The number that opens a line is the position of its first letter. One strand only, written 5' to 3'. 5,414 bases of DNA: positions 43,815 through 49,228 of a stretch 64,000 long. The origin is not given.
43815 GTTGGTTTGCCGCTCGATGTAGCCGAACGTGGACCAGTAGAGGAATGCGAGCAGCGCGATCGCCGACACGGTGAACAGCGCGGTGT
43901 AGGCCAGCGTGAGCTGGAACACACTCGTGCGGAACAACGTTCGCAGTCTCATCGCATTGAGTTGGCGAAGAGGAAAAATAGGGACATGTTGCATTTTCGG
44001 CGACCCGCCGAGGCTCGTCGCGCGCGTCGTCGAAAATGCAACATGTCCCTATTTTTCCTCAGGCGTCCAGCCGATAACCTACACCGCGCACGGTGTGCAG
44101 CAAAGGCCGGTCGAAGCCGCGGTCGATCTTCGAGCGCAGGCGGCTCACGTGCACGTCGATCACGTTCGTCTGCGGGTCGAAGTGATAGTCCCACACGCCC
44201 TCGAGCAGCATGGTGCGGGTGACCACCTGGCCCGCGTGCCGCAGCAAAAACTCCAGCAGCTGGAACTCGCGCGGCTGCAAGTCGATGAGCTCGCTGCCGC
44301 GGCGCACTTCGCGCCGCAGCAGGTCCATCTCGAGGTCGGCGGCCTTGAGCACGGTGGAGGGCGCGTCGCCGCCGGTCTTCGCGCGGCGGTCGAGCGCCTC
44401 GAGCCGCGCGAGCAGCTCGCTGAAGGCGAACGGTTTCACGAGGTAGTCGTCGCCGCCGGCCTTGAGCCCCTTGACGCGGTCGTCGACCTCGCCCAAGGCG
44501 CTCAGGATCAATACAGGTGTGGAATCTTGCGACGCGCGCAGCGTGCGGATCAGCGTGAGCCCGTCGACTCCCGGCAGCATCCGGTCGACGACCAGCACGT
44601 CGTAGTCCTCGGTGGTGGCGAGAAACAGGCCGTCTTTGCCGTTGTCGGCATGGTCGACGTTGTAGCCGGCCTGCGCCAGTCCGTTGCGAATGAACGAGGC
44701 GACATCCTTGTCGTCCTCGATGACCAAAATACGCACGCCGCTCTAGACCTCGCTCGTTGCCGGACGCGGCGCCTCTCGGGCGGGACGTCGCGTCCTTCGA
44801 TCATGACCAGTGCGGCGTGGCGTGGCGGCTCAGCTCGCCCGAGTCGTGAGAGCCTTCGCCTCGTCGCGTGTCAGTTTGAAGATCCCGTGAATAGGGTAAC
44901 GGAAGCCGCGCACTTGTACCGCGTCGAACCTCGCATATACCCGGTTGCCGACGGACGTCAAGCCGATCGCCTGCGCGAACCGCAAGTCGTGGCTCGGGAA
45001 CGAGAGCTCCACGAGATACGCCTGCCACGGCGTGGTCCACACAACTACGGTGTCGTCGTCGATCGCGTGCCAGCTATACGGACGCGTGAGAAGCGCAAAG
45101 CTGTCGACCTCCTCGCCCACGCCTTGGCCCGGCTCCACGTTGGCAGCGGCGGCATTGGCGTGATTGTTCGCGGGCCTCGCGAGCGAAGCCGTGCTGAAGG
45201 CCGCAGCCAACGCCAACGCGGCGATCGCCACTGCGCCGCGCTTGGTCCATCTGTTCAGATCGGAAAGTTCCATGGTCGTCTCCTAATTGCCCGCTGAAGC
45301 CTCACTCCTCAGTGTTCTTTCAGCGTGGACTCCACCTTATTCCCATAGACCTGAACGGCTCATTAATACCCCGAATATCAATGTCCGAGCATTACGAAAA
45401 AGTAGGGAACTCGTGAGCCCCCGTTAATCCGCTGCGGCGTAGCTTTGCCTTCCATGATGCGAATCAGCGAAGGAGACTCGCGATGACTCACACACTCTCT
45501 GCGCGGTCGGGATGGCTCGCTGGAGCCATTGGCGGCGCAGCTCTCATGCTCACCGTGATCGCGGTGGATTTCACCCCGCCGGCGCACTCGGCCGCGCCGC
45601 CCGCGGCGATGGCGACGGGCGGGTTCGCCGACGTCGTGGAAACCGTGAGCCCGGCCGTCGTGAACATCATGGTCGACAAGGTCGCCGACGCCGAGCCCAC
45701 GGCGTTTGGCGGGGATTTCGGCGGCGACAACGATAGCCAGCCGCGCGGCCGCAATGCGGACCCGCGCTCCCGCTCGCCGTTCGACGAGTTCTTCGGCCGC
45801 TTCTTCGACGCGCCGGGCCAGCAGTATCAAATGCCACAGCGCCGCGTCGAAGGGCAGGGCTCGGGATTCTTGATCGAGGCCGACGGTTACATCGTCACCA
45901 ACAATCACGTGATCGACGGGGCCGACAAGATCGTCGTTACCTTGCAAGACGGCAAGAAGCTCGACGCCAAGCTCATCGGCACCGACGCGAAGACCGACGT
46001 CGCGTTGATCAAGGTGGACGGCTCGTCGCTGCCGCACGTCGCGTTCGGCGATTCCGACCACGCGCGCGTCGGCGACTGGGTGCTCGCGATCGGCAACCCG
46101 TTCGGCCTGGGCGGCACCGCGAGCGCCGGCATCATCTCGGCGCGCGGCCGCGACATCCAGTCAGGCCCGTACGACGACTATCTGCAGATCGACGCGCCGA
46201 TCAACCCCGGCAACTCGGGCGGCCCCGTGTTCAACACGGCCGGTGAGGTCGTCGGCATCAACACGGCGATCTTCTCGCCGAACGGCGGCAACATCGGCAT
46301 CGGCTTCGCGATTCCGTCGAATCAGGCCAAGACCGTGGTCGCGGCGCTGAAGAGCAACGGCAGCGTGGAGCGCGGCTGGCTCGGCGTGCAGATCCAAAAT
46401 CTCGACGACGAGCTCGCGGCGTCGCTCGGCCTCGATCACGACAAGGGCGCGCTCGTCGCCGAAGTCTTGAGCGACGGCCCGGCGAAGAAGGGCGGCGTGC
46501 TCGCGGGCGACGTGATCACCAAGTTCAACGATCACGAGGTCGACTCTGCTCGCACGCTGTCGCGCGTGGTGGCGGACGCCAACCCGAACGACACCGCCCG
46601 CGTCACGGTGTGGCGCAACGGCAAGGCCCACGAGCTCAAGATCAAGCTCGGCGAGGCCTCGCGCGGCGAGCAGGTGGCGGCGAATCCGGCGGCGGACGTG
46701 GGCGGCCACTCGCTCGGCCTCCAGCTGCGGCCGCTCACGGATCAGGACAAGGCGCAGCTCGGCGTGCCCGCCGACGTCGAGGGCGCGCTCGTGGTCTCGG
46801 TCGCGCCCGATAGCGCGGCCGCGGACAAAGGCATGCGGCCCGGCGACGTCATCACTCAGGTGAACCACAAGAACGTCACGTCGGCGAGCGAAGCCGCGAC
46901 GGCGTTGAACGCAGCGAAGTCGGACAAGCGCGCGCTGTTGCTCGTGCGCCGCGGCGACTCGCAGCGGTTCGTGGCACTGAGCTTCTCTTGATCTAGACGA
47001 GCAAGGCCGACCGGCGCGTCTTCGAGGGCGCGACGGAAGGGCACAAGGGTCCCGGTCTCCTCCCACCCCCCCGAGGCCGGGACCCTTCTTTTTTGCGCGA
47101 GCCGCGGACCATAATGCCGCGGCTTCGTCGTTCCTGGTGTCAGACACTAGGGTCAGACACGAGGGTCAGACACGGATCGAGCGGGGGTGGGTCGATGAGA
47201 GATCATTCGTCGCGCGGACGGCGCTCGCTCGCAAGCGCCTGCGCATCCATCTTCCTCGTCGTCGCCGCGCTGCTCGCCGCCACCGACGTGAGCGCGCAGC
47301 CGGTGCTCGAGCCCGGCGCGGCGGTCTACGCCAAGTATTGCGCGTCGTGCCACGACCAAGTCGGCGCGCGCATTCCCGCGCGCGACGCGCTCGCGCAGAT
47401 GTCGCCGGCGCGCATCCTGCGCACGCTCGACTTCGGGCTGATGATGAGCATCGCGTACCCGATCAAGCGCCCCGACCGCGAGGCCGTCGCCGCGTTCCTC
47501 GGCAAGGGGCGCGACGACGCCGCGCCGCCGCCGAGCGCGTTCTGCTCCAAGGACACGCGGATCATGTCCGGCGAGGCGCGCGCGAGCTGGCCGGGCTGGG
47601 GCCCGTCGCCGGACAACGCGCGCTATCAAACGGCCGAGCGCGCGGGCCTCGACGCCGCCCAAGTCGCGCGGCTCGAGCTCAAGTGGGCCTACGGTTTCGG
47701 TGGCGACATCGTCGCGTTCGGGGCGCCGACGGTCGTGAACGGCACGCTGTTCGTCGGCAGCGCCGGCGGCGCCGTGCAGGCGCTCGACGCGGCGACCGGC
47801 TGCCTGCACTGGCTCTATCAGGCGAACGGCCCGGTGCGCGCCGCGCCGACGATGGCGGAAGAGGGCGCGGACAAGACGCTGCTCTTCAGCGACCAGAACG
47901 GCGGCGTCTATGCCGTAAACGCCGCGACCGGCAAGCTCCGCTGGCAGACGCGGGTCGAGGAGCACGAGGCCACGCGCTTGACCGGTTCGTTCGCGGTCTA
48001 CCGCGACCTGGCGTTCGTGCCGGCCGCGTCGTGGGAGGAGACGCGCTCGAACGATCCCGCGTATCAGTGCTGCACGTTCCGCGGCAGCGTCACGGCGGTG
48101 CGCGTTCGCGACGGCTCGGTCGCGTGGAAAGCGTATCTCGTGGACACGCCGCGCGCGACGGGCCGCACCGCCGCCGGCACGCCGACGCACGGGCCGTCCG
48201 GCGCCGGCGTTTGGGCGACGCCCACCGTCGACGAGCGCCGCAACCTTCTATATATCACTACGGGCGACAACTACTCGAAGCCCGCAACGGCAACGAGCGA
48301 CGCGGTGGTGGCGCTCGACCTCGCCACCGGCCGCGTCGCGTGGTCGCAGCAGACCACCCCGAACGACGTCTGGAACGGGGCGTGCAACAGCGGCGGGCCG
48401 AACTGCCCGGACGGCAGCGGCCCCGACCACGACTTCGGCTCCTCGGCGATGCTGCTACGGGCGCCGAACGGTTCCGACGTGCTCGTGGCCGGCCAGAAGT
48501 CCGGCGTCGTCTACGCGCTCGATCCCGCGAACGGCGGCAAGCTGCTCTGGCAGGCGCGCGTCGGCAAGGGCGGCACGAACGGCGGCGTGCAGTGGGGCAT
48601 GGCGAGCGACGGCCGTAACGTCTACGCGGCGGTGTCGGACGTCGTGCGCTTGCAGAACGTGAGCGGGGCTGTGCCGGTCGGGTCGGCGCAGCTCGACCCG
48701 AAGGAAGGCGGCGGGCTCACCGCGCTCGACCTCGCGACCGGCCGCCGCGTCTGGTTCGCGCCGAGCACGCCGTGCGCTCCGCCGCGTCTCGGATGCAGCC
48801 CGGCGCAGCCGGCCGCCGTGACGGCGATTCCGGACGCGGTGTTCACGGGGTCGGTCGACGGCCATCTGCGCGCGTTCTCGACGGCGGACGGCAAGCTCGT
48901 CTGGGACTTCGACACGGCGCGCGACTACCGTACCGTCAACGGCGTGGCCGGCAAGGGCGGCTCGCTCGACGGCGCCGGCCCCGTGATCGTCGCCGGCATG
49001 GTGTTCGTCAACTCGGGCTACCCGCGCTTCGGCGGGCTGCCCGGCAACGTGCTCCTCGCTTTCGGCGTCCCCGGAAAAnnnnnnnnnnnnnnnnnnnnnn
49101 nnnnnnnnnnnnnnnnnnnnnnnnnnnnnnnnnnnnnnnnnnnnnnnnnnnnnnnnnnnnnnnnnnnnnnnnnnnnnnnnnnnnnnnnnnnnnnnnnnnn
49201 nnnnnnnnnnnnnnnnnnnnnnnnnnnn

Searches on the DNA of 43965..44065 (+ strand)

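Call 62: search_dna_similar(query=window:43965-44065:+, collection=plasmids, mode=distant, max_evalue=0.01, max_rows=10)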
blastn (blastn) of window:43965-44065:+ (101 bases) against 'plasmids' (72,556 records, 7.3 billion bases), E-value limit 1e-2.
No match.

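Call 63: search_dna_similar(query=window:43965-44065:+, collection=phages, mode=distant, max_evalue=0.01, max_rows=10)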
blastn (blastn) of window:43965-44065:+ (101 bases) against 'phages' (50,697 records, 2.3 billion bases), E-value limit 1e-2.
Records with a match: 2; places in all: 2; records where one place covers at least 80% of the query: 0.
Best place of each record, by identity: 90-95% 2.
By first word of the organism name: Mycobacterium 2.
By host as written in the record: Mycolicobacterium smegmatis mc^2 155 1; Mycobacterium sp. 1.
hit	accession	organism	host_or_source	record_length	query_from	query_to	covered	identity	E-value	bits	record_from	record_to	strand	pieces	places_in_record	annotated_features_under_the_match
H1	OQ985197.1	Mycobacterium phage KanikaMF1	Mycolicobacterium smegmatis mc^2 155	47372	33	68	36%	91.7%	6e-3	46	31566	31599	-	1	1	DUF2188 domain-containing protein | exonuclease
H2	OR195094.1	Mycobacterium phage MTBP1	Mycobacterium sp.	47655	33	68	36%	91.7%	6e-3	46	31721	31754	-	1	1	WhiB family transcription factor | exonuclease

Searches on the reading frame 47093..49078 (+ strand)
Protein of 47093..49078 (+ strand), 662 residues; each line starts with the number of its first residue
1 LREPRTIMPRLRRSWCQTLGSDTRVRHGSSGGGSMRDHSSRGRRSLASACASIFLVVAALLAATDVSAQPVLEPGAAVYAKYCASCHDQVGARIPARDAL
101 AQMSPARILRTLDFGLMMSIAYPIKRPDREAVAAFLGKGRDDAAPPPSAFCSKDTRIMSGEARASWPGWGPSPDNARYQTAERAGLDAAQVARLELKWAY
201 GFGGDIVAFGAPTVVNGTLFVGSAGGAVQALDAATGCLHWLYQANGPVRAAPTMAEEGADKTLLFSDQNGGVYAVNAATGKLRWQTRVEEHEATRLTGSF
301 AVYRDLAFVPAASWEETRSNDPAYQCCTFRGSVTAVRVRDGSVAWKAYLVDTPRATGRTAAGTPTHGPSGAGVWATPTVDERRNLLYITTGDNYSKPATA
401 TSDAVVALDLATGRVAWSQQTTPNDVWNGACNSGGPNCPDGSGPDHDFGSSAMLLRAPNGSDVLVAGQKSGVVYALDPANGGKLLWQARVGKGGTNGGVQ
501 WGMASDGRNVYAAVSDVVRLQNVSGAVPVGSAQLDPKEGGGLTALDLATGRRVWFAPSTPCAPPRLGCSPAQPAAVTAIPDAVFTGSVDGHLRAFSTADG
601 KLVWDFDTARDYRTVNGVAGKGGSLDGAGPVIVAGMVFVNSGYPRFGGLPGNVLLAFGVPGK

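Call 10: search_protein_families(library=pfam, proteins=[window:47093-49078:+], max_evalue=0.01)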
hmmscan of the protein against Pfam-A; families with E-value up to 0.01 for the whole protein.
window:47093-49078:+ (662 aa): 5 families
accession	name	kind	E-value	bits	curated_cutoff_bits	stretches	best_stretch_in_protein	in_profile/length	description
PF13360.13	PQQ_2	-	1.1e-31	110.7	27.6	3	210-360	28-156/233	Outer membrane protein assembly factor BamB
PF01011.28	PQQ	-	4.3e-27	95.5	26.7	1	166-428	1-293/595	Glucose/ethanol/alcohol dehydrogenase, beta-propeller domain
PF13570.13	Beta-prop_ACSF4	-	3.2e-19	69.9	133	1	191-344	162-295/329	Beta-alanine-activating enzyme, beta-propeller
PF13442.11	Cytochrome_CBB3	-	2.6e-06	28.1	27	1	73-136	4-68/68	Cytochrome C oxidase, cbb3-type, subunit III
PF25293.1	Beta-prop_EMC1_N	-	7.2e-05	23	34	0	220-349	35-147/219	EMC1 N-terminal beta-propeller domain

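Call 11: search_protein_families(library=ncbifam, proteins=[window:47093-49078:+], max_evalue=0.01)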
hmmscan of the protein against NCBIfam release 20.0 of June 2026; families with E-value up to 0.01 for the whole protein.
window:47093-49078:+ (662 aa): 6 families
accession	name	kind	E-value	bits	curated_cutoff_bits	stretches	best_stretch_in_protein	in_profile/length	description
TIGR03075.1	PQQ_enz_alc_DH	subfamily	1.3e-29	103.2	480.05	2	160-428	15-297/530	PQQ-dependent dehydrogenase, methanol/ethanol family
TIGR04528.1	acido_non_PQQ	subfamily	6.4e-22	78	650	1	165-426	5-266/493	acido-empty-quinoprotein group A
TIGR03300.1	assembly_YfgL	equivalog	6.7e-19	67.8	285.2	2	210-346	139-266/377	outer membrane protein assembly factor BamB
TIGR03074.1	PQQ_membr_DH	subfamily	2.9e-17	61.8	832.65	2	331-431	355-461/783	membrane-bound PQQ-dependent dehydrogenase, glucose/quinate/shikimate family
NF008351.0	PRK11138.1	equivalog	2.9e-16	59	423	1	178-347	124-282/394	outer membrane protein assembly factor BamB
NF041516.1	PA2928_fam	subfamily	8.5e-05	22.1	70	0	272-291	71-92/376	PA2928 family protein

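Call 50: find_homologous_proteins(query=window:47195-49078:+, max_evalue=1e-50)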
Query window:47195-49078:+ (628 aa): 4375 proteins with E <= 1e-50 among 8000 candidates; the best 120 are listed.
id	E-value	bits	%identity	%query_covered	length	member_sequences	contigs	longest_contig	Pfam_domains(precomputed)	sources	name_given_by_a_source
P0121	0.0e+0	1423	100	100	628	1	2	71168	PF01011.29,PF07774.20,PF13360.14,PF13570.14,PF13442.12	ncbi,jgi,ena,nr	ncbi:MAG TPA: PQQ-binding-like beta-propeller repeat protein [Gammaproteobacteria bacterium]|nr:PQQ-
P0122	0.0e+0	1178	84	100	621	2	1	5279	PF01011.29,PF07774.20,PF13360.14,PF13570.14,PF13442.12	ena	-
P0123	0.0e+0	1130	88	89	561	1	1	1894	PF01011.29,PF07774.20,PF13360.14,PF13570.14,PF25293.2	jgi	jgi:polyvinyl alcohol dehydrogenase (cytochrome)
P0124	0.0e+0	1115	80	98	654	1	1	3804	PF01011.29,PF07774.20,PF13360.14,PF13570.14,PF13442.12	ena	-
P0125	0.0e+0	1113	82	91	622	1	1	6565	PF01011.29,PF07774.20,PF13360.14,PF13570.14,PF13442.12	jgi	jgi:polyvinyl alcohol dehydrogenase (cytochrome)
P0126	0.0e+0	1106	82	93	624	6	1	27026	PF01011.29,PF07774.20,PF13360.14,PF13570.14,PF13442.12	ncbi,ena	-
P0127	0.0e+0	1103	82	93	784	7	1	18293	PF01011.29,PF07774.20,PF13360.14,PF13570.14,PF13442.12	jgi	-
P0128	0.0e+0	1101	81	94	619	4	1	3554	PF01011.29,PF07774.20,PF13360.14,PF13570.14,PF13442.12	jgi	-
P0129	0.0e+0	1099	79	96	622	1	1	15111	PF01011.29,PF07774.20,PF13360.14,PF13570.14,PF13442.12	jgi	jgi:polyvinyl alcohol dehydrogenase (cytochrome)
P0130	0.0e+0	1097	82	93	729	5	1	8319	PF01011.29,PF07774.20,PF13360.14,PF13570.14,PF13442.12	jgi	jgi:polyvinyl alcohol dehydrogenase (cytochrome)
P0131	0.0e+0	1096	81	93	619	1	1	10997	PF01011.29,PF07774.20,PF13360.14,PF13570.14,PF13442.12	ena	-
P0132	0.0e+0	1095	80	94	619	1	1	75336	PF01011.29,PF07774.20,PF13360.14,PF13570.14,PF13442.12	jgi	jgi:polyvinyl alcohol dehydrogenase (cytochrome)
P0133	0.0e+0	1090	80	93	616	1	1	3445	PF01011.29,PF07774.20,PF13360.14,PF13570.14,PF13442.12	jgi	jgi:polyvinyl alcohol dehydrogenase (cytochrome)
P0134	0.0e+0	1085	80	93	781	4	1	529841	PF01011.29,PF07774.20,PF13360.14,PF13570.14,PF13442.12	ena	-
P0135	0.0e+0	1083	78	97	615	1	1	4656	PF01011.29,PF07774.20,PF13360.14,PF13570.14,PF25293.2,PF13442.12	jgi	jgi:polyvinyl alcohol dehydrogenase (cytochrome)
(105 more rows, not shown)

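Call 51: find_encoding_contigs(protein=P0122, flank=4000, max_places=3)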
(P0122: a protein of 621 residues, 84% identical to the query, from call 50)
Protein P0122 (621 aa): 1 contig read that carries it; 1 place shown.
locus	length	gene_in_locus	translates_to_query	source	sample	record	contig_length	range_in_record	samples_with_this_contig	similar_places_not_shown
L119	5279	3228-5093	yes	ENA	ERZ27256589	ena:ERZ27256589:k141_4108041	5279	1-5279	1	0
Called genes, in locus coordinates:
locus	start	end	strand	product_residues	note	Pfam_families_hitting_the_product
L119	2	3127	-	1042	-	?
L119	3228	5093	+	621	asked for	PF13442:Cytochrome_CBB3 (faint), PF01011:PQQ, PF13360:PQQ_2, PF13570:Beta-prop_ACSF4, PF07774:EMC1_C (faint), PF13360:PQQ_2 (weak)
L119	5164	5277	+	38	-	?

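Call 52: find_encoding_contigs(protein=P0126, flank=5000, max_places=3)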
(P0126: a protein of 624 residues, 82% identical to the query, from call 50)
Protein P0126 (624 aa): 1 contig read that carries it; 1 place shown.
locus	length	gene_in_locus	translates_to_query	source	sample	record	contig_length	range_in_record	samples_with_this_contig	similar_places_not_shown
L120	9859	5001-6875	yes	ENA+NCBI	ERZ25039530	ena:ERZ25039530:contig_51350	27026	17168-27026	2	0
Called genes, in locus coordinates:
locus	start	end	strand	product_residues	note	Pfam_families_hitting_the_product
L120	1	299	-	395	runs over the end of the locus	-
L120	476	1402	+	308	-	PF00248:Aldo_ket_red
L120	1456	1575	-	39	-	-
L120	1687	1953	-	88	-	PF01258:zf-dskA_traR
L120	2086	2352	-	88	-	-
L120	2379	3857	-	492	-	-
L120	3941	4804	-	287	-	PF26061:DUF8021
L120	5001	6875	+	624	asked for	PF13442:Cytochrome_CBB3 (weak), PF13360:PQQ_2, PF13570:Beta-prop_ACSF4, PF07774:EMC1_C (faint), PF01011:PQQ, PF13360:PQQ_2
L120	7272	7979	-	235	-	-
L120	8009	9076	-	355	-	PF00561:Abhydrolase_1, PF12146:Hydrolase_4 (faint), PF12697:Abhydrolase_6 (weak)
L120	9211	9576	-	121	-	PF07798:CCDC90-like (weak), PF01442:Apolipoprotein (weak)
